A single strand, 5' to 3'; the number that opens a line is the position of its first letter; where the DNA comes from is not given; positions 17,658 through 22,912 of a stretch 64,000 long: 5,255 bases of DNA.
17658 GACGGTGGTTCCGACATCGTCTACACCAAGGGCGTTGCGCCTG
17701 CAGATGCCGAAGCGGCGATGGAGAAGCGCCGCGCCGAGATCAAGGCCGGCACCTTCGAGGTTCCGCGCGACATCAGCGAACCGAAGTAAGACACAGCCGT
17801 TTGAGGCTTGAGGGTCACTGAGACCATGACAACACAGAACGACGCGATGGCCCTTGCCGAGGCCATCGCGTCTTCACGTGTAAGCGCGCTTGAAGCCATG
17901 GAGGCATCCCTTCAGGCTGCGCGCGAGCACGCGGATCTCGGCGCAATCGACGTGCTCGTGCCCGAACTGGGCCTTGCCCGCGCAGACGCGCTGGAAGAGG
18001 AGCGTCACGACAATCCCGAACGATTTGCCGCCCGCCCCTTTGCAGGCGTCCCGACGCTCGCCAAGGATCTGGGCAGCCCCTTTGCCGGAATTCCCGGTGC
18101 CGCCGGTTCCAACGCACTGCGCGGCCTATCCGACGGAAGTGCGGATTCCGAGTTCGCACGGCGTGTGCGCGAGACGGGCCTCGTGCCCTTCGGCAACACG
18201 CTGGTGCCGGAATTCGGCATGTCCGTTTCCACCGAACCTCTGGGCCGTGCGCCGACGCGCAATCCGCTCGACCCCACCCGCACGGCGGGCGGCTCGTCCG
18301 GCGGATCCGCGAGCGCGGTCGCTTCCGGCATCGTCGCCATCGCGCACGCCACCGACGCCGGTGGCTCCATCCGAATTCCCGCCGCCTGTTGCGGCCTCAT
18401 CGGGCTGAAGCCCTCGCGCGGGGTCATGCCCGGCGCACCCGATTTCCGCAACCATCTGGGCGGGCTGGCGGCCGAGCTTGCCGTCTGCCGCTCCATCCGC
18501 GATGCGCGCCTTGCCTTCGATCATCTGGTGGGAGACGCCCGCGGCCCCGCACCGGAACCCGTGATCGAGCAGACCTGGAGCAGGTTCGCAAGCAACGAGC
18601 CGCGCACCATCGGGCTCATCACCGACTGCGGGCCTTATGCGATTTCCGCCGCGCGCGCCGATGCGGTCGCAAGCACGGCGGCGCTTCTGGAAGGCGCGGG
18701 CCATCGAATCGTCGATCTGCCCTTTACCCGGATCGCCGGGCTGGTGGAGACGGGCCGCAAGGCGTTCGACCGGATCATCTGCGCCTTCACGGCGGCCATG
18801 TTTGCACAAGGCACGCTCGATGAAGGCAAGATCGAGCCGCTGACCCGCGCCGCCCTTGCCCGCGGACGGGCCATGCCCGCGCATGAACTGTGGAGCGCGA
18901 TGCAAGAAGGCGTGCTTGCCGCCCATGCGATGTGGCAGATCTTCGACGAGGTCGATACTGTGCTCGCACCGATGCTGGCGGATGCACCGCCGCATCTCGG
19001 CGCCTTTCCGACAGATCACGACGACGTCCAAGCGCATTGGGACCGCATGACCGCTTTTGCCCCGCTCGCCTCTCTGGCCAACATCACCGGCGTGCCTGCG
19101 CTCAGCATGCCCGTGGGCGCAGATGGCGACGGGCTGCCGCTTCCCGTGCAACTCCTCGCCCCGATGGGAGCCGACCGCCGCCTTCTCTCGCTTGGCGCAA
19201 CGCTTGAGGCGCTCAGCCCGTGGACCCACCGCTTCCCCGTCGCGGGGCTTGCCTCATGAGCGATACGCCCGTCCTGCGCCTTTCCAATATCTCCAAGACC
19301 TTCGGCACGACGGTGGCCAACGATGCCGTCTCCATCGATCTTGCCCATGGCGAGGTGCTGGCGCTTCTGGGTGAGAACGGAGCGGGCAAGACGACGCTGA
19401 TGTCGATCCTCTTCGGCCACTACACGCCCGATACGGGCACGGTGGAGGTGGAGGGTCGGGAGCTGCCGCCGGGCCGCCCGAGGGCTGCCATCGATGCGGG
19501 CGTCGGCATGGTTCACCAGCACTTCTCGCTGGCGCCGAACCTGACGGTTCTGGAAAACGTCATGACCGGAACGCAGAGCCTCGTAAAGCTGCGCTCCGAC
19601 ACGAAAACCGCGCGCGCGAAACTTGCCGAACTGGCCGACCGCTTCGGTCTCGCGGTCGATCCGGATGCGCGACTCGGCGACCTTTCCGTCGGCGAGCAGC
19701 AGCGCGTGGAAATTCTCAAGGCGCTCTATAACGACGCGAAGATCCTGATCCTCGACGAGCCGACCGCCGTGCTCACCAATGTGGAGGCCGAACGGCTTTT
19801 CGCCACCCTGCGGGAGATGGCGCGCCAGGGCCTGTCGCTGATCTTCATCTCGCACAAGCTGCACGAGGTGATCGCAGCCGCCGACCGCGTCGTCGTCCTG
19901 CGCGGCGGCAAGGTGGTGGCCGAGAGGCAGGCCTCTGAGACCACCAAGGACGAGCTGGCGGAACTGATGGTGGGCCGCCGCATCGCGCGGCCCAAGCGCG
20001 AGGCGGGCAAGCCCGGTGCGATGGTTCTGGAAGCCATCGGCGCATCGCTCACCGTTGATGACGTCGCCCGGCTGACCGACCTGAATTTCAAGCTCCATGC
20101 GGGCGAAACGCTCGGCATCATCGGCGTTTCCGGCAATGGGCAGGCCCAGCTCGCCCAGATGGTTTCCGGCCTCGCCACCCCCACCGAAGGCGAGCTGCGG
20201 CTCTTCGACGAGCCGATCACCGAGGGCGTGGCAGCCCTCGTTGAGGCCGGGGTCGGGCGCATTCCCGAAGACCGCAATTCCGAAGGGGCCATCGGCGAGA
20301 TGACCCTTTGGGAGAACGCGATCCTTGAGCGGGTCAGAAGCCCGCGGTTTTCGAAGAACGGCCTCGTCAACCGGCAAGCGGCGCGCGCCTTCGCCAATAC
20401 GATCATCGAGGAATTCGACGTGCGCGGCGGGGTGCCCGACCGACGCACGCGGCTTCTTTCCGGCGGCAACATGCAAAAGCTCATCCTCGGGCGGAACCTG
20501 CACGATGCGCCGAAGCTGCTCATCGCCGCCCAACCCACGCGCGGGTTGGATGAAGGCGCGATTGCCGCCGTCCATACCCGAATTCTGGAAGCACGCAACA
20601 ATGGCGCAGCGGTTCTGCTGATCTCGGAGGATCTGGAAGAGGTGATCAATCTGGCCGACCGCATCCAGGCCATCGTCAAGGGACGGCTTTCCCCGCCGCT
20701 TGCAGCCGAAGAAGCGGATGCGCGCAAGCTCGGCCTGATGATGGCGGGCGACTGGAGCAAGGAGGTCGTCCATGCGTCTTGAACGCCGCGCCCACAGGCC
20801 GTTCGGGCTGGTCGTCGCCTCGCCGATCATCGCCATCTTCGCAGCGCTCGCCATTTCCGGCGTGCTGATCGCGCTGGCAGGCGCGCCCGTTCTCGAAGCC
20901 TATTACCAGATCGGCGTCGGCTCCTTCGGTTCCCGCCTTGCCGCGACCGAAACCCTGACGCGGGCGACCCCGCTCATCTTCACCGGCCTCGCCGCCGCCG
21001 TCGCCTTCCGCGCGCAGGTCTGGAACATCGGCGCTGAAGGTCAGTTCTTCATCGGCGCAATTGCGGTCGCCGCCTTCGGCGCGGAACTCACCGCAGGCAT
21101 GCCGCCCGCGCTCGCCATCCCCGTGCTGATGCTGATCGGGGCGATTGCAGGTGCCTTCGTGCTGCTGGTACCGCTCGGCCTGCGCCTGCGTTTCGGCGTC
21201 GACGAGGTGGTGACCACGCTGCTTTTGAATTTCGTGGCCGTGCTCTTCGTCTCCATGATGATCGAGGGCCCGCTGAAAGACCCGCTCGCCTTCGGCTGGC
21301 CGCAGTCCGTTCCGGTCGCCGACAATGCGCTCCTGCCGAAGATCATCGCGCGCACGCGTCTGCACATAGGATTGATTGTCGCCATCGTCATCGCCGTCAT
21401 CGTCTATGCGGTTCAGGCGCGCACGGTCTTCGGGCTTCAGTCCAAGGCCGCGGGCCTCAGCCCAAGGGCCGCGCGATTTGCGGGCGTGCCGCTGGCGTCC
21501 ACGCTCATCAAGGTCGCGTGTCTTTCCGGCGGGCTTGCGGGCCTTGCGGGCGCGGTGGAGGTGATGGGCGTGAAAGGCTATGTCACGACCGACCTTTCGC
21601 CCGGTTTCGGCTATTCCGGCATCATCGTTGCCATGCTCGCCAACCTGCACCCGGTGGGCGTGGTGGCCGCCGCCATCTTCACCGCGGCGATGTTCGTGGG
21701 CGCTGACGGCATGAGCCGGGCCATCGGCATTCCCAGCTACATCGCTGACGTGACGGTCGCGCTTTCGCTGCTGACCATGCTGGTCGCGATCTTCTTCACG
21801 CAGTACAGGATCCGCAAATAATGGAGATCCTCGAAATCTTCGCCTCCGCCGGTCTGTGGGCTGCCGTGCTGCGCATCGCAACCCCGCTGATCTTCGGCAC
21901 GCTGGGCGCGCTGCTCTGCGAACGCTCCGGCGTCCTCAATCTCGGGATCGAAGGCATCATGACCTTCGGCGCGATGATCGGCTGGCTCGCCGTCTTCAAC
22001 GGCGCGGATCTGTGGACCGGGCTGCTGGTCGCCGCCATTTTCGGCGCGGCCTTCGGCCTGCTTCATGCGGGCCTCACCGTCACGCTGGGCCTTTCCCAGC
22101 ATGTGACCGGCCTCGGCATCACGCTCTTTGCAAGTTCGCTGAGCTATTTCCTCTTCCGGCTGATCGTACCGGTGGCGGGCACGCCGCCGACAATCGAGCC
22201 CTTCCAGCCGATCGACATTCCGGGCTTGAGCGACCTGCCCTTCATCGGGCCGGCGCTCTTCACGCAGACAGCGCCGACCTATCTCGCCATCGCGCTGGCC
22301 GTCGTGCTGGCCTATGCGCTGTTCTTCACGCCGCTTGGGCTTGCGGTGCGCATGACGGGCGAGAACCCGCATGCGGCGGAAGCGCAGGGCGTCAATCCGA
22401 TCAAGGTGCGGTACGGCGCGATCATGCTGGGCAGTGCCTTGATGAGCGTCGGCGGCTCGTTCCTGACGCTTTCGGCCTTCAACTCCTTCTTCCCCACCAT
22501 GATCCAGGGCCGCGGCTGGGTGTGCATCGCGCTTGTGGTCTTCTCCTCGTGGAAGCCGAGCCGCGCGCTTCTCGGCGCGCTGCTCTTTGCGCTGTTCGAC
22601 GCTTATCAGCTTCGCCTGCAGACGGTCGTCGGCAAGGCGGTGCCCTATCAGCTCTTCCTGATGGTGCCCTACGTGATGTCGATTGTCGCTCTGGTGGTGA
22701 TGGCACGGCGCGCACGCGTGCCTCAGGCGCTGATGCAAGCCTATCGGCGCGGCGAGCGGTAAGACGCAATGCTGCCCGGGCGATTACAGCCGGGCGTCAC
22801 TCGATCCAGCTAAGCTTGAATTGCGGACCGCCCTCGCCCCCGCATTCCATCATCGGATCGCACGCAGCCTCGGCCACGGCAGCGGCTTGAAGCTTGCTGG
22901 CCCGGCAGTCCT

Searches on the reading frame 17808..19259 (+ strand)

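Call 56: search_protein_families(library=pfam, max_evalue=1e-8, proteins=[window:17808-19259:+])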
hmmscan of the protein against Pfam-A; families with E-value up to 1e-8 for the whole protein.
window:17808-19259:+ (483 aa): 1 family
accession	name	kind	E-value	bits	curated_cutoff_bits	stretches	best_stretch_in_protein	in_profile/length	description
PF01425.27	Amidase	-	8.2e-73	246.4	27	1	30-460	2-445/445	Amidase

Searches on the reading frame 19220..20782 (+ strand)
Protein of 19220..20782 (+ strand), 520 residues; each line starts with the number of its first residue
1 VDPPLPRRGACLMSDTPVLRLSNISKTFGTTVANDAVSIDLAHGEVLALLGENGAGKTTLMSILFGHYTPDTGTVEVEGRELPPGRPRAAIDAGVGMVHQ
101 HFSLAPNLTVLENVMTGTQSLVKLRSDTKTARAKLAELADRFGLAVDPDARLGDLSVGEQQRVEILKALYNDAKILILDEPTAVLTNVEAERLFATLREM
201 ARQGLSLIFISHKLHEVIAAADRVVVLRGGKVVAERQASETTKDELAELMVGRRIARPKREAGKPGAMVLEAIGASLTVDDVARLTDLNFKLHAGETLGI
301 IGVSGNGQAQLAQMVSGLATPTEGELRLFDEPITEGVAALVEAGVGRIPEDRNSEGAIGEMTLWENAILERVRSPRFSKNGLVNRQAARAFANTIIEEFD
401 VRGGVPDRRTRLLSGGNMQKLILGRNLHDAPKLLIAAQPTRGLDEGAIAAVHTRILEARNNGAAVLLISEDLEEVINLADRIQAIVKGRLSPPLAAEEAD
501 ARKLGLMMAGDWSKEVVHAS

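Call 56: search_protein_families(library=pfam, max_evalue=1e-8, proteins=[window:19220-20782:+])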
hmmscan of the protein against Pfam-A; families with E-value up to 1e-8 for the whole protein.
window:19220-20782:+ (520 aa): 1 family
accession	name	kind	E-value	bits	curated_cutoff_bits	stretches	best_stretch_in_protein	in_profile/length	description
PF00005.33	ABC_tran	-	7.7e-54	182.4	25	2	36-183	3-137/137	ABC transporter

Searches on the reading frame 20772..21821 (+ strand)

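Call 56: search_protein_families(library=pfam, max_evalue=1e-8, proteins=[window:20772-21821:+])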
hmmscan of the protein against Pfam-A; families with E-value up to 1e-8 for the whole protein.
window:20772-21821:+ (349 aa): 1 family
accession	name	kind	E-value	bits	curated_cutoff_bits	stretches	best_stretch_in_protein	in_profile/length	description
PF02653.21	BPD_transp_2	-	1.5e-33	116.6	26.8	1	60-339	4-268/269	Branched-chain amino acid transport system / permease component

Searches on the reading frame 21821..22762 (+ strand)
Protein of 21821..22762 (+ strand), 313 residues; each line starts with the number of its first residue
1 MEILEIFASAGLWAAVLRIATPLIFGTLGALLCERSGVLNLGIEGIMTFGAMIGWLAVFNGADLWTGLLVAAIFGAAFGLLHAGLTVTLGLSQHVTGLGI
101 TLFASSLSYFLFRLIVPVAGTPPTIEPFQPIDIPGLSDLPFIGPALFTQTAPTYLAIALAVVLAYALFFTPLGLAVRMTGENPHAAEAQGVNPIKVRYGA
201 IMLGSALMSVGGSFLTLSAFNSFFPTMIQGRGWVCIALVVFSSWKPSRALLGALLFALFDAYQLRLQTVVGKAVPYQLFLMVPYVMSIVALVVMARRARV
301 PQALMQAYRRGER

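Call 56: search_protein_families(library=pfam, max_evalue=1e-8, proteins=[window:21821-22762:+])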
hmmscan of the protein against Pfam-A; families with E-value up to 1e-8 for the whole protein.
window:21821-22762:+ (313 aa): 1 family
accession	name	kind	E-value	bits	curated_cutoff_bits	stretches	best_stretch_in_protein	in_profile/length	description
PF02653.21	BPD_transp_2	-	1.7e-28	100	26.8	1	15-290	4-268/269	Branched-chain amino acid transport system / permease component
